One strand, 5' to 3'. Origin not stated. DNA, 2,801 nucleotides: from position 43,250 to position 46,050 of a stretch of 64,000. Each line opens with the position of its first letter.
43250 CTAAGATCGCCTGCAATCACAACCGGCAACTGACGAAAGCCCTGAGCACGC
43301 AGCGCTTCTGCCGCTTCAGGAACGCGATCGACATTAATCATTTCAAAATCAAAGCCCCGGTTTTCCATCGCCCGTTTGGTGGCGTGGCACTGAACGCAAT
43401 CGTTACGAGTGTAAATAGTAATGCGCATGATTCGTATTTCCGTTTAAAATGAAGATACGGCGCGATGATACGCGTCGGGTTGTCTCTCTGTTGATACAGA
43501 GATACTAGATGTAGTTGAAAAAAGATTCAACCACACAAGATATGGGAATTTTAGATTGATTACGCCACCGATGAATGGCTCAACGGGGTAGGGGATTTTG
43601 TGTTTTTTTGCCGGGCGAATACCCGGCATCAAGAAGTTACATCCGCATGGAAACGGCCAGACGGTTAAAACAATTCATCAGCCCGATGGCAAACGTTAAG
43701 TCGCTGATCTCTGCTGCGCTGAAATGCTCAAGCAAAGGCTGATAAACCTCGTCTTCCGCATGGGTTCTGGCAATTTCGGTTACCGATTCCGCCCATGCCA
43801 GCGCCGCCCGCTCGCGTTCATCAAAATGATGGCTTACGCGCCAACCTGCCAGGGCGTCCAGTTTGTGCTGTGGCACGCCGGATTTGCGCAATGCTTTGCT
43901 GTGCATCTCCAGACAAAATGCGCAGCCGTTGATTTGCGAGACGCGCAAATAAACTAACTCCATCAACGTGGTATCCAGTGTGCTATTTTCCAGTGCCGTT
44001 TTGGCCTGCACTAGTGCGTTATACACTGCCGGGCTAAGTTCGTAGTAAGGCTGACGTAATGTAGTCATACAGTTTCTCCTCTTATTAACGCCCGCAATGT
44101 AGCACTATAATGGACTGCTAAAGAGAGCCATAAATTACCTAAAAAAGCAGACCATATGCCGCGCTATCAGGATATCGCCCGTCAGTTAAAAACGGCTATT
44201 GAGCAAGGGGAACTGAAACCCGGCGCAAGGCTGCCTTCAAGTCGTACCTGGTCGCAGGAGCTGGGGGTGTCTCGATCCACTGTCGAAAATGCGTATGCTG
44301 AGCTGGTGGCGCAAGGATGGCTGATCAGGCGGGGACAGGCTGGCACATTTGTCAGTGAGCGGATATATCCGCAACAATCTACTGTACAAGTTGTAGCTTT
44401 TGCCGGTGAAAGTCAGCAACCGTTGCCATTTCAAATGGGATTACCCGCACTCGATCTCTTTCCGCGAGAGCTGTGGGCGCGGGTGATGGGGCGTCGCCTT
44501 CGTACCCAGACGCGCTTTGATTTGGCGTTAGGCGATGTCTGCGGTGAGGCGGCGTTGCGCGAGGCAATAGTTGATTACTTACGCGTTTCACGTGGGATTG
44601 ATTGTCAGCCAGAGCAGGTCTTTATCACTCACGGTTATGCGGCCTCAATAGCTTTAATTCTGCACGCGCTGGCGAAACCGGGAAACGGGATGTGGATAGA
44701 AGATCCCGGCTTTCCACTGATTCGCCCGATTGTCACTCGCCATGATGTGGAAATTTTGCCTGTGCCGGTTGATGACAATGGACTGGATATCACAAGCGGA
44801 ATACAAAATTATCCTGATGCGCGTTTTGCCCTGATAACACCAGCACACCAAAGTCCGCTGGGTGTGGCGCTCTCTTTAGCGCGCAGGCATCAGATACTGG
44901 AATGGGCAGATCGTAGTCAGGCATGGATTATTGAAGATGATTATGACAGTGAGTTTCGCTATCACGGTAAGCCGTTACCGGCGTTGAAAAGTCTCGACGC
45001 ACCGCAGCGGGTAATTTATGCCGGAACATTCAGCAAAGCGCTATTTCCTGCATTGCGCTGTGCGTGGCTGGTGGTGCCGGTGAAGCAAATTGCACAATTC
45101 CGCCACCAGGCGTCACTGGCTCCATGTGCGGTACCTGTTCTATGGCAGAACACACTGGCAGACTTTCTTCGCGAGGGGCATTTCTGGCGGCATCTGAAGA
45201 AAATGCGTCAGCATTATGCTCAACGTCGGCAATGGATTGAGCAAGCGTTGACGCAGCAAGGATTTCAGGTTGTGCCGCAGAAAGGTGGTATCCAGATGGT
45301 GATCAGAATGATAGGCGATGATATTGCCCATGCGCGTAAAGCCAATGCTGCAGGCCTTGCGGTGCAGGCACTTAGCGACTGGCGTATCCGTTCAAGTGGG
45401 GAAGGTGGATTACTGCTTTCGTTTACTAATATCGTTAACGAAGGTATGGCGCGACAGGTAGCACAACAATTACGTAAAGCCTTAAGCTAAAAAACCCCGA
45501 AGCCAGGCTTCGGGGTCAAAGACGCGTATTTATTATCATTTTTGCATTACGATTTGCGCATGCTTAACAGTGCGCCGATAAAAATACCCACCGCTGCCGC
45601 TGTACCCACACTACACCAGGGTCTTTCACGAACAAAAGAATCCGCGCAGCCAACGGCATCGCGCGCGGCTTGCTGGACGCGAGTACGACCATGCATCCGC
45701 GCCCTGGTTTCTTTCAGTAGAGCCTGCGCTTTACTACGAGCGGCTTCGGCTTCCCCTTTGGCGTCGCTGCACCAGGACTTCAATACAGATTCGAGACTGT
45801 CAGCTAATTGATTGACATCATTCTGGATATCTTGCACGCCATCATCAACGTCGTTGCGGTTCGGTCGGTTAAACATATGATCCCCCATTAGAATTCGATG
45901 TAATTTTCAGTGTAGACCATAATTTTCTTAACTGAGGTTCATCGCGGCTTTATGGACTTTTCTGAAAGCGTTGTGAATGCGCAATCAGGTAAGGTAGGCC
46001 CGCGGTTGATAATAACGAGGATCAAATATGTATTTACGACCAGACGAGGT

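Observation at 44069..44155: Candidate operator and promoter architecture in the CMD/MocR divergent region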

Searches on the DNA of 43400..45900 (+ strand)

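Call 5: search_dna_similar(query=window:43400-45900:+, collection=ecoli_genomes, mode=near, max_rows=15)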
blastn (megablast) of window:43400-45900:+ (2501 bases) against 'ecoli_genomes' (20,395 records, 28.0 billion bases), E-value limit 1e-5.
Records with a match: 5421; places in all: 5422; records where one place covers at least 80% of the query: 1276.
Genomes with a match: 5421 of 5426; with a place that covers at least 80% of the query: 1276. Places per genome that has any: lowest 1, median 1, highest 2. On chromosomes: 5422 places; on plasmids: 0.
Best place of each record, by identity: >=99% 1004; 95-99% 4051; 90-95% 366.
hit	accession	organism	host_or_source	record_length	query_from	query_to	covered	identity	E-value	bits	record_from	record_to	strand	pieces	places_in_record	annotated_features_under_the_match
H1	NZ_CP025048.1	Escherichia coli strain SC516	Chicken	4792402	1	2501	100%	100.0%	0e+0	4619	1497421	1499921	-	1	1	PLP-dependent aminotransferase family protein | carboxymuconolactone decarboxylase family protein | ygaM: DUF883 domain-containing protein | nrdH: glutaredoxin-like protein NrdH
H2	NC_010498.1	Escherichia coli SMS-3-5 strain SMS-3-5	-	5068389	1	2501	100%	100.0%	0e+0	4619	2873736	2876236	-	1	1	PLP-dependent aminotransferase family protein | carboxymuconolactone decarboxylase family protein | ygaM: DUF883 domain-containing protein | nrdH: glutaredoxin-like protein NrdH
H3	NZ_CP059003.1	Escherichia coli strain 2D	Homo sapiens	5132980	1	2501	100%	100.0%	0e+0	4619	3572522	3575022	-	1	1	PLP-dependent aminotransferase family protein | carboxymuconolactone decarboxylase family protein | ygaM: DUF883 domain-containing protein | nrdH: glutaredoxin-like protein NrdH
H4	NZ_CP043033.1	Escherichia coli strain XDL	Homo sapiens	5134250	1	2501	100%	100.0%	0e+0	4619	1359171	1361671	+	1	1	PLP-dependent aminotransferase family protein | carboxymuconolactone decarboxylase family protein | ygaM: DUF883 domain-containing protein | nrdH: glutaredoxin-like protein NrdH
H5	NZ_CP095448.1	Escherichia coli strain LS45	chicken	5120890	1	2501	100%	100.0%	0e+0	4619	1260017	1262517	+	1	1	PLP-dependent aminotransferase family protein | carboxymuconolactone decarboxylase family protein | ygaM: DUF883 domain-containing protein | nrdH: glutaredoxin-like protein NrdH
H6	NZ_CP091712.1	Escherichia coli strain KFu014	river water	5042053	1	2501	100%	100.0%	0e+0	4619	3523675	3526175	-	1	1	PLP-dependent aminotransferase family protein | carboxymuconolactone decarboxylase family protein | ygaM: DUF883 domain-containing protein | nrdH: glutaredoxin-like protein NrdH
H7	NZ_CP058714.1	Escherichia coli strain M172-1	Manis javanica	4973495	1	2501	100%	100.0%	0e+0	4619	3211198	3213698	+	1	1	PLP-dependent aminotransferase family protein | carboxymuconolactone decarboxylase family protein | ygaM: DUF883 domain-containing protein | nrdH: glutaredoxin-like protein NrdH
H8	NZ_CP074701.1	Escherichia coli strain 702/18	Homo sapiens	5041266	1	2501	100%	100.0%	0e+0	4619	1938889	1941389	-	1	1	pdxR: MocR-like pyridoxine biosynthesis transcription factor PdxR | carboxymuconolactone decarboxylase family protein | ygaM: DUF883 domain-containing protein | nrdH: glutaredoxin-like protein NrdH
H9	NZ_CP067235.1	Escherichia coli strain SBF22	surface water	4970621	1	2501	100%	100.0%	0e+0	4619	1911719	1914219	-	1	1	PLP-dependent aminotransferase family protein | carboxymuconolactone decarboxylase family protein | ygaM: DUF883 domain-containing protein | nrdH: glutaredoxin-like protein NrdH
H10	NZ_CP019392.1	Escherichia coli strain XH992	Homo sapiens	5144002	1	2501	100%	100.0%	0e+0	4619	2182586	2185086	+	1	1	PLP-dependent aminotransferase family protein | carboxymuconolactone decarboxylase family protein | ygaM: DUF883 domain-containing protein | nrdH: glutaredoxin-like protein NrdH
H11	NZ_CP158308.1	Escherichia coli strain CM2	Chicken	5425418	1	2501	100%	100.0%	0e+0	4619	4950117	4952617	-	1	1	PLP-dependent aminotransferase family protein | carboxymuconolactone decarboxylase family protein | ygaM: DUF883 domain-containing protein | nrdH: glutaredoxin-like protein NrdH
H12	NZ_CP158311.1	Escherichia coli strain CS5L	Chicken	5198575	1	2501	100%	100.0%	0e+0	4619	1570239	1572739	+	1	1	PLP-dependent aminotransferase family protein | carboxymuconolactone decarboxylase family protein | ygaM: DUF883 domain-containing protein | nrdH: glutaredoxin-like protein NrdH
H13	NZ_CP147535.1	Escherichia coli strain GN03551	Homo sapiens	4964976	1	2501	100%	100.0%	0e+0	4619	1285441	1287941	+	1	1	PLP-dependent aminotransferase family protein | carboxymuconolactone decarboxylase family protein | ygaM: DUF883 domain-containing protein | nrdH: glutaredoxin-like protein NrdH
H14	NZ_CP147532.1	Escherichia coli strain GN03139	Homo sapiens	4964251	1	2501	100%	100.0%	0e+0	4619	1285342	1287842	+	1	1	PLP-dependent aminotransferase family protein | carboxymuconolactone decarboxylase family protein | ygaM: DUF883 domain-containing protein | nrdH: glutaredoxin-like protein NrdH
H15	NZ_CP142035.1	Escherichia coli strain HS4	Homo sapiens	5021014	1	2501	100%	100.0%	0e+0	4619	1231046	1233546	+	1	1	PLP-dependent aminotransferase family protein | carboxymuconolactone decarboxylase family protein | ygaM: DUF883 domain-containing protein | nrdH: glutaredoxin-like protein NrdH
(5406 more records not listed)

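Call 44: search_rna_families(source=window, start=43500, end=44700, threshold=evalue, max_evalue=1)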
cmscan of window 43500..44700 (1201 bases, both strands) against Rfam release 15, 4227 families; matches with E-value up to 1: 0.
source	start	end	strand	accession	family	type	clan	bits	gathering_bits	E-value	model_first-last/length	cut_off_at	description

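Call 55: search_dna_similar(query=window:44060-44165:+, collection=ecoli_genomes, mode=near, rows=spread, max_rows=12)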
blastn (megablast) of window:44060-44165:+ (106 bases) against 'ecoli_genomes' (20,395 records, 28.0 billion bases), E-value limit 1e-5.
Records with a match: 1387; places in all: 1387; records where one place covers at least 80% of the query: 1386.
Genomes with a match: 1387 of 5426; with a place that covers at least 80% of the query: 1386. Places per genome that has any: lowest 1, median 1, highest 1. On chromosomes: 1387 places; on plasmids: 0.
Best place of each record, by identity: >=99% 1260; 95-99% 127.
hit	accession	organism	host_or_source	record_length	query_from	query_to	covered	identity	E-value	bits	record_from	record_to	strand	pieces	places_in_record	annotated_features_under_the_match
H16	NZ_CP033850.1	Escherichia coli strain FDAARGOS_497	Homo sapiens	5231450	1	106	100%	100.0%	1e-47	196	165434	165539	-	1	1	PLP-dependent aminotransferase family protein | carboxymuconolactone decarboxylase family protein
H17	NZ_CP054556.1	Escherichia coli strain LWY24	chicken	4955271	1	106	100%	100.0%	1e-47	196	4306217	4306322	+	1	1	PLP-dependent aminotransferase family protein | carboxymuconolactone decarboxylase family protein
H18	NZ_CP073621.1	Escherichia coli strain CE2050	Chroicocephalus novaehollandiae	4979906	1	106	100%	100.0%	1e-47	196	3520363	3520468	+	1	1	PLP-dependent aminotransferase family protein | carboxymuconolactone decarboxylase family protein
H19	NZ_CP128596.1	Escherichia coli strain muskdeer13-4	musk deer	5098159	1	106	100%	100.0%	1e-47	196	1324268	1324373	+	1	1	PLP-dependent aminotransferase family protein | carboxymuconolactone decarboxylase family protein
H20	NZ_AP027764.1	Escherichia coli strain 2017-02-2CC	Homo sapiens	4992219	1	106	100%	100.0%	1e-47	196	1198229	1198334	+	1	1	PLP-dependent aminotransferase family protein | carboxymuconolactone decarboxylase family protein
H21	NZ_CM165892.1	Escherichia coli strain N44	Homo sapiens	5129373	1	106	100%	100.0%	1e-47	196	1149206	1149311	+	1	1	pdxR: MocR-like pyridoxine biosynthesis transcription factor PdxR | carboxymuconolactone decarboxylase family protein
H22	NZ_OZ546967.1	Escherichia coli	Homo sapiens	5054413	1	106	100%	100.0%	1e-47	196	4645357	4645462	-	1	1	pdxR: MocR-like pyridoxine biosynthesis transcription factor PdxR | carboxymuconolactone decarboxylase family protein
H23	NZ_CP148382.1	Escherichia coli strain Z1323HEC0016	Homo sapiens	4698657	1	106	100%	99.1%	5e-46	191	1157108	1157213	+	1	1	PLP-dependent aminotransferase family protein | carboxymuconolactone decarboxylase family protein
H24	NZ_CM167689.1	Escherichia coli strain NCCP 13906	Homo sapiens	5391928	1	104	98%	99.0%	7e-45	187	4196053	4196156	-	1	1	carboxymuconolactone decarboxylase family protein | pdxR: MocR-like pyridoxine biosynthesis transcription factor PdxR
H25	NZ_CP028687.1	Escherichia coli strain 110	cattle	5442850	1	101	95%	100.0%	7e-45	187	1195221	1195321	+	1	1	carboxymuconolactone decarboxylase family protein | PLP-dependent aminotransferase family protein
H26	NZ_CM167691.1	Escherichia coli strain NCCP 13894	Homo sapiens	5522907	1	101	95%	100.0%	7e-45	187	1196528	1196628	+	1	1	carboxymuconolactone decarboxylase family protein | pdxR: MocR-like pyridoxine biosynthesis transcription factor PdxR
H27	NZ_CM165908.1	Escherichia coli strain N56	Homo sapiens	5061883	34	106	69%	100.0%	3e-29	135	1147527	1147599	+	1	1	carboxymuconolactone decarboxylase family protein | pdxR: MocR-like pyridoxine biosynthesis transcription factor PdxR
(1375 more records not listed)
